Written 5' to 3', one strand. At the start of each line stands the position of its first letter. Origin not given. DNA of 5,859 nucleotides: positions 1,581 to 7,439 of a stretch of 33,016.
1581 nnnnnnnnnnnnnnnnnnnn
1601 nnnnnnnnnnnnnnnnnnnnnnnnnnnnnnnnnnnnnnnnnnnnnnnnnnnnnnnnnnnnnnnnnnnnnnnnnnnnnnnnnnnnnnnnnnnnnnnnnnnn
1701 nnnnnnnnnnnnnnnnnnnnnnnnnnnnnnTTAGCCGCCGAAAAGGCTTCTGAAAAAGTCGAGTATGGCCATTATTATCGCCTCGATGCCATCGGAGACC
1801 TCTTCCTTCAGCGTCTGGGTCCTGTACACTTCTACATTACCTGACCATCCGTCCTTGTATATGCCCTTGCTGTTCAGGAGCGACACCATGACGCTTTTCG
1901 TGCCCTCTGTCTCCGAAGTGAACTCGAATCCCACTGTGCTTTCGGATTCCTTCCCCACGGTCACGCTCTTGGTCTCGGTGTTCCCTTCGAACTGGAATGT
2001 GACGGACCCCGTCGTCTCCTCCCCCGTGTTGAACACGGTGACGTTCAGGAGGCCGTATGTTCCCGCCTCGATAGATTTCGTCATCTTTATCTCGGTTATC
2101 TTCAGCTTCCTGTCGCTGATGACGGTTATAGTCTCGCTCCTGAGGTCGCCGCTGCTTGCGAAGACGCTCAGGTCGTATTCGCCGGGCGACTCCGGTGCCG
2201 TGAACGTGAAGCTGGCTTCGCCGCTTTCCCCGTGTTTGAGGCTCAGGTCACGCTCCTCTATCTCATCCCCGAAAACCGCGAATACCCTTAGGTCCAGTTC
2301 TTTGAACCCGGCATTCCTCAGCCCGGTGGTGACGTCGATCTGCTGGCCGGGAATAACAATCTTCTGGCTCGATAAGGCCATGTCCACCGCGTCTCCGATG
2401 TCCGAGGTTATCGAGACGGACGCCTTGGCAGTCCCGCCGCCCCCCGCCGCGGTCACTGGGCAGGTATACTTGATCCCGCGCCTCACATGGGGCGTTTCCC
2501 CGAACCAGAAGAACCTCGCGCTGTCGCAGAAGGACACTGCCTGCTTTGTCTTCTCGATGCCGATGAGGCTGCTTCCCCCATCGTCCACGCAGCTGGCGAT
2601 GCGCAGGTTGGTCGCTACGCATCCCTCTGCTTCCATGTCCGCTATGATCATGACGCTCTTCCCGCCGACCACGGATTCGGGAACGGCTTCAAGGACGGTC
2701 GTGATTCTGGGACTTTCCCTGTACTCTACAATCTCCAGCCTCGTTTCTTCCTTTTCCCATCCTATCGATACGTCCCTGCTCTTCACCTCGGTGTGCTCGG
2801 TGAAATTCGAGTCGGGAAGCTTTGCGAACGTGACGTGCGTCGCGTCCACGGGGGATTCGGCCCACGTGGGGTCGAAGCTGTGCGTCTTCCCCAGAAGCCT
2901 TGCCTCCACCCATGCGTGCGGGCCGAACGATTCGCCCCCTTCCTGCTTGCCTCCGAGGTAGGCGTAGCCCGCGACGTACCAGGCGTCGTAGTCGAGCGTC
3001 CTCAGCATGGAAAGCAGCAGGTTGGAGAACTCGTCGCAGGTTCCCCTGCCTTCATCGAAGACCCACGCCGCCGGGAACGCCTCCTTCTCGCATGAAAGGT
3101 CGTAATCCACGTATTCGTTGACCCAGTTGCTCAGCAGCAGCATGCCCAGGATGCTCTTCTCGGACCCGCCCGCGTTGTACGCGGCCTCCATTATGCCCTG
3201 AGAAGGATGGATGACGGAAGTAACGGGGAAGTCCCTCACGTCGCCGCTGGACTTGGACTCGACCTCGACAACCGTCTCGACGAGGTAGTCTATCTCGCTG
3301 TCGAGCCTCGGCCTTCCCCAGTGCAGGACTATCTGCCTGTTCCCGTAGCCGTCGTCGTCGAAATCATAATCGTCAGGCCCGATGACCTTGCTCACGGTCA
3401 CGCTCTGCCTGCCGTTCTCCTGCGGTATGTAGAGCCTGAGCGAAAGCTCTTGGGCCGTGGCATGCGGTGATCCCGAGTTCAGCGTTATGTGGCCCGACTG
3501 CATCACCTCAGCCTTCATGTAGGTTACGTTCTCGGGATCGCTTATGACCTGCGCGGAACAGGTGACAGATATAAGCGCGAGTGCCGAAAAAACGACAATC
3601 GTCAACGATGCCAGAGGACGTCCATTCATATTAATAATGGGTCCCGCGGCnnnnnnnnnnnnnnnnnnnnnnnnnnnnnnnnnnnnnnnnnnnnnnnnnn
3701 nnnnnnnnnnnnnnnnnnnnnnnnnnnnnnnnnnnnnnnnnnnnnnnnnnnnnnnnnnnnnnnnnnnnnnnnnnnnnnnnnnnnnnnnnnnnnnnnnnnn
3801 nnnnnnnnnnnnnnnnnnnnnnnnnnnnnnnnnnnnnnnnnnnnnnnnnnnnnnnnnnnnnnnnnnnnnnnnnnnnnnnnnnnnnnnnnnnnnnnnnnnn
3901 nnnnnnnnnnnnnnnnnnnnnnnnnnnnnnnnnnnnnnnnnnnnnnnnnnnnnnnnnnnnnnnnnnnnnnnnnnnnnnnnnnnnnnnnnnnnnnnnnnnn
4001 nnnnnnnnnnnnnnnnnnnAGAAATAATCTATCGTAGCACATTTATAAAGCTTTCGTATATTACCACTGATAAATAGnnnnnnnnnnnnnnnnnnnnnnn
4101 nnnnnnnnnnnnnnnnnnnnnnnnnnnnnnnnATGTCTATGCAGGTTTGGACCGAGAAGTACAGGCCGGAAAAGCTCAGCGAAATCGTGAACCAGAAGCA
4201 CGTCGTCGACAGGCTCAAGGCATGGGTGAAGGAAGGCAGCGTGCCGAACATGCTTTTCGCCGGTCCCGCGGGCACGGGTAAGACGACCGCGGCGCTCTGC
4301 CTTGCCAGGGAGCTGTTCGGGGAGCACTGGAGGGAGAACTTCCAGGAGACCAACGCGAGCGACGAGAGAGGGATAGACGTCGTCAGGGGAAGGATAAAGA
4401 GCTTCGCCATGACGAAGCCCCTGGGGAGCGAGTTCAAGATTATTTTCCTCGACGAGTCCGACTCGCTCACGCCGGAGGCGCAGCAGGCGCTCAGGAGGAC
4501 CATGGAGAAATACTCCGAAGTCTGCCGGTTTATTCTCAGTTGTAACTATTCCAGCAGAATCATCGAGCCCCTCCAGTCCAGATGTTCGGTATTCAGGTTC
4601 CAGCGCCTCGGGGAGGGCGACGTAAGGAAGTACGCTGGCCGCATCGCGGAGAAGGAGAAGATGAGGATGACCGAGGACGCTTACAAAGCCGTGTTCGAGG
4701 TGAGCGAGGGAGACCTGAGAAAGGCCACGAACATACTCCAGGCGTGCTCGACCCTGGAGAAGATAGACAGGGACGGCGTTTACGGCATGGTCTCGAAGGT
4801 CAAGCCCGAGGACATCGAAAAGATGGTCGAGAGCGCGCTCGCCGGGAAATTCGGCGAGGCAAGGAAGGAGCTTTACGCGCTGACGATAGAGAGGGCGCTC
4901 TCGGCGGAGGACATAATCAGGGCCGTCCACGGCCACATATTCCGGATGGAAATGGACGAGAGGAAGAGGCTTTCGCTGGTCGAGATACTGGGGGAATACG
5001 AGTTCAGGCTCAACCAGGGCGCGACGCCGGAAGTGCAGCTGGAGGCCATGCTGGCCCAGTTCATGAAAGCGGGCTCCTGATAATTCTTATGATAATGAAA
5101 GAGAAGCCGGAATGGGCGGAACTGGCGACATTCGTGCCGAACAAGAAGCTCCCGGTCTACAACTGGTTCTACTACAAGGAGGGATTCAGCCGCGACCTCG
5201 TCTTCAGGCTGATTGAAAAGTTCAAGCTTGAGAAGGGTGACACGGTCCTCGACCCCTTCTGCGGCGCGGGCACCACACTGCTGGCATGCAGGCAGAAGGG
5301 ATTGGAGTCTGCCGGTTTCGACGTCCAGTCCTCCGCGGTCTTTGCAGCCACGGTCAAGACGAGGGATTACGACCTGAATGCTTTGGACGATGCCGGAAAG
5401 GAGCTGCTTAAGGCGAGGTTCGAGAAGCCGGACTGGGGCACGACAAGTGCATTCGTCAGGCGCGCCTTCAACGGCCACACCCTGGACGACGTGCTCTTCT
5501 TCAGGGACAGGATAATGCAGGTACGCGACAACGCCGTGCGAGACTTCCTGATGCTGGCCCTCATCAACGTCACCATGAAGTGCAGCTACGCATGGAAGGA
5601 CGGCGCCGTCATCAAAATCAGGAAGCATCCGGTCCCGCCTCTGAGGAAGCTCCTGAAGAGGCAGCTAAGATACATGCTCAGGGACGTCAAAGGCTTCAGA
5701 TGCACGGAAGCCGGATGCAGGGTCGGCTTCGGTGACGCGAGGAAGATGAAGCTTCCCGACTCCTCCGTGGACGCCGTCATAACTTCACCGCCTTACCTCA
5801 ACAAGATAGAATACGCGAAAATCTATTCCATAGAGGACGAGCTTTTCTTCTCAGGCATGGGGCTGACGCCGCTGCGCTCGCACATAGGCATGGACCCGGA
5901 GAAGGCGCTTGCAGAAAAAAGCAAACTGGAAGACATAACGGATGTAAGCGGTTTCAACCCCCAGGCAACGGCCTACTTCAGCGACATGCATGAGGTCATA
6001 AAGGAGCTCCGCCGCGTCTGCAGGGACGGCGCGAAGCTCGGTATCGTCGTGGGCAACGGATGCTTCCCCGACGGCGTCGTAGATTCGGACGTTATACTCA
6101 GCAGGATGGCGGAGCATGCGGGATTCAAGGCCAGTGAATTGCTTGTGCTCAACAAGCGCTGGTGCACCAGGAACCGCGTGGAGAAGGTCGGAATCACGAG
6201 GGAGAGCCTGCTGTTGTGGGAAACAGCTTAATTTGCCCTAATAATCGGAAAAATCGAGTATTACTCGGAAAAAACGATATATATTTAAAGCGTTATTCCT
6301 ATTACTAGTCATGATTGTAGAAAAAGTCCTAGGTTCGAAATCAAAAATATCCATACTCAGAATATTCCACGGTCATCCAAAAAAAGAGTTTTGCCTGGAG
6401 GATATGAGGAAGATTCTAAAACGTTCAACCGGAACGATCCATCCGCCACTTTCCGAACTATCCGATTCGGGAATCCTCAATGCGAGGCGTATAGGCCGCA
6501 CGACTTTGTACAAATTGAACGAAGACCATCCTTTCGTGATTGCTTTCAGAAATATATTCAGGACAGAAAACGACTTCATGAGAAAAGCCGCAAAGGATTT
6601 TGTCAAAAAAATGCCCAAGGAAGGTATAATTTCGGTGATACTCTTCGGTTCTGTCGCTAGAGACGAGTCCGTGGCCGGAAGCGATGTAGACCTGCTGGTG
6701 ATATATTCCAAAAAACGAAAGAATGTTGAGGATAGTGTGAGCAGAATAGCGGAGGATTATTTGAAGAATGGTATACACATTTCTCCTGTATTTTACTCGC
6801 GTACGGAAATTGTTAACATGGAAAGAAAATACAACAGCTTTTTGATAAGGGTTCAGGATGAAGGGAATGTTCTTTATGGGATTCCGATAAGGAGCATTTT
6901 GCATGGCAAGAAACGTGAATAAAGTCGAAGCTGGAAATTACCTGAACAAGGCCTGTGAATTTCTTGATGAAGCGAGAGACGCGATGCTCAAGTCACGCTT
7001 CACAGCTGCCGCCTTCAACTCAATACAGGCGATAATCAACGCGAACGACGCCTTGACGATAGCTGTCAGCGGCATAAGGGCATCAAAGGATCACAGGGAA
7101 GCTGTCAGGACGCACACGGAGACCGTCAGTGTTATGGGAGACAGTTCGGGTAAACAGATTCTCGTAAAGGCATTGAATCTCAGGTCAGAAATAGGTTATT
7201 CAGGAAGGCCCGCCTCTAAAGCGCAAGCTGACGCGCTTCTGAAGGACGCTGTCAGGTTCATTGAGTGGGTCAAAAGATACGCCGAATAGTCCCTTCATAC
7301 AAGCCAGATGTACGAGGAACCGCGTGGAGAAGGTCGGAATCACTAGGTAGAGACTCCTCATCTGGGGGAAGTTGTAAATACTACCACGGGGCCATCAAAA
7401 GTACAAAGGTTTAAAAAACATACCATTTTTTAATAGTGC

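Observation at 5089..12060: Recurrent architecture: recombinase-less ~1.1 kb NTase/HEPN cassettes inserted at the 3' ends of protein-coding genes, each with a replacement gene tail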

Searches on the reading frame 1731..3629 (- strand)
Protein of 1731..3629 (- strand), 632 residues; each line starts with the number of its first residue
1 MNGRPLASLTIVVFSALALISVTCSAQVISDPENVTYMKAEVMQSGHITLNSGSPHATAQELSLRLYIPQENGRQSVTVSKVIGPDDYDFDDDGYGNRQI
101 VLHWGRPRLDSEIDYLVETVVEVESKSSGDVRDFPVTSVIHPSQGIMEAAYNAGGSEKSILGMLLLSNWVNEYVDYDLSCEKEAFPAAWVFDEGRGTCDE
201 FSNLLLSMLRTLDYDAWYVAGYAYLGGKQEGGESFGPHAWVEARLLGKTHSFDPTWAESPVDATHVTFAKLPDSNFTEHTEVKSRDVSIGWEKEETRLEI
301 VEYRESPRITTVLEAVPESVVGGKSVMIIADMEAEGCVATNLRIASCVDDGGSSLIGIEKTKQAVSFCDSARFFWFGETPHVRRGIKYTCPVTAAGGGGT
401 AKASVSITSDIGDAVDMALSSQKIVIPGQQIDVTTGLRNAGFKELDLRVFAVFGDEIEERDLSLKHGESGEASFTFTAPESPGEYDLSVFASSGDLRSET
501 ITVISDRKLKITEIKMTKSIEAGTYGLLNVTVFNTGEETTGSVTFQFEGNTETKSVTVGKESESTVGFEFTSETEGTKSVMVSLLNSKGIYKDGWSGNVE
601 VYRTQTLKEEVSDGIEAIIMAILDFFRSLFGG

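Call 60: search_protein_families(library=pfam, proteins=[window:1731-3629:-], max_evalue=0.001)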
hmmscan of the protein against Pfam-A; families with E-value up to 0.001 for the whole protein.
window:1731-3629:- (632 aa): 2 families
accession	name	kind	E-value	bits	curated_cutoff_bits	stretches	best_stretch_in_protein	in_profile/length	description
PF01841.26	Transglut_core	-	1.1e-11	45.4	23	1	164-245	19-98/108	Transglutaminase-like superfamily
PF07705.17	CARDB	-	1.3e-05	25.8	22.7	0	509-580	4-79/101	CARDB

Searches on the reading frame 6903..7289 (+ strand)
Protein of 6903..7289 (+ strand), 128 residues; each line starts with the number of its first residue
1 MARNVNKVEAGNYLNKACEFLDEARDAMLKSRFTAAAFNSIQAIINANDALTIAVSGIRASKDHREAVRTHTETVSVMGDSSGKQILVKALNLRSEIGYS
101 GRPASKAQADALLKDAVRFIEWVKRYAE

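Call 9: search_protein_families(library=pfam, proteins=[window:6903-7289:+], max_evalue=0.01)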
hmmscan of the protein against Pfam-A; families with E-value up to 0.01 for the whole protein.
window:6903-7289:+ (128 aa): 1 family
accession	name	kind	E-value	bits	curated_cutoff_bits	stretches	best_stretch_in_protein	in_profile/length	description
PF05168.19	HEPN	-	2.6e-05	24.8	22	1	13-125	4-116/117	HEPN domain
